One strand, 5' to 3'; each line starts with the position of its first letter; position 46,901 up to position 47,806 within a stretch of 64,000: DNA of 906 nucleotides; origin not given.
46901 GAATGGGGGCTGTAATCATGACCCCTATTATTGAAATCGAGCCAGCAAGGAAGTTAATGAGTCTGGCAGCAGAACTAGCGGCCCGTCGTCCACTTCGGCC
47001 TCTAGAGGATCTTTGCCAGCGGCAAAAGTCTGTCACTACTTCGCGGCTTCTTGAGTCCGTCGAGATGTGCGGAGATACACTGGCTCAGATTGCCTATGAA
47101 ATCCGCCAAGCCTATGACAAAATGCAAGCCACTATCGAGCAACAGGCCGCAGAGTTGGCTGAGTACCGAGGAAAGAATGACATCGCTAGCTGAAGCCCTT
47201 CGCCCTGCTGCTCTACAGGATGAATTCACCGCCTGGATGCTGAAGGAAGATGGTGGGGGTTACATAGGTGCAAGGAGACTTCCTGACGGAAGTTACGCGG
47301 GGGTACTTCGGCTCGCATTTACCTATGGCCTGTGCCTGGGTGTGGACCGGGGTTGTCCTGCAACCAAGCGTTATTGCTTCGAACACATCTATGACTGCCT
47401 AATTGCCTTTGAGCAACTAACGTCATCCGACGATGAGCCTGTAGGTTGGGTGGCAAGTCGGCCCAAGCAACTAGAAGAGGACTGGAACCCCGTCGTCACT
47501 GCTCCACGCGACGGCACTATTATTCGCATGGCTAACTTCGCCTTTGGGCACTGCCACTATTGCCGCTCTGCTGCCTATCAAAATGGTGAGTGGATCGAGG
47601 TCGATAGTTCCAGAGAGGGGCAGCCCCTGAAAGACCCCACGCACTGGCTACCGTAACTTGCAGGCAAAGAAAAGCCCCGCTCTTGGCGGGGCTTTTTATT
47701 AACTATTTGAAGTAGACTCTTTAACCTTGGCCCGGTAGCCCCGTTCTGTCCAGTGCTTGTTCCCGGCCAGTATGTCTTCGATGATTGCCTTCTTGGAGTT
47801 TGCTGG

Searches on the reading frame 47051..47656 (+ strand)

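Call 19: search_protein_families(library=phrogs, proteins=[window:47051-47656:+], max_evalue=0.001)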
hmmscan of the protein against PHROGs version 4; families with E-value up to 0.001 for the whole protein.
window:47051-47656:+ (201 aa): 1 family
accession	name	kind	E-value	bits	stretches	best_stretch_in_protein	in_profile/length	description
phrog_24748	-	unknown function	1.9e-10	41.9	1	64-130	19-84/115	-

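Call 37: search_protein_families(library=pfam, proteins=[window:47051-47656:+], max_evalue=0.01)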
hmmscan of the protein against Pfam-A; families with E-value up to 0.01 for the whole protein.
window:47051-47656:+ (201 aa): 0 families
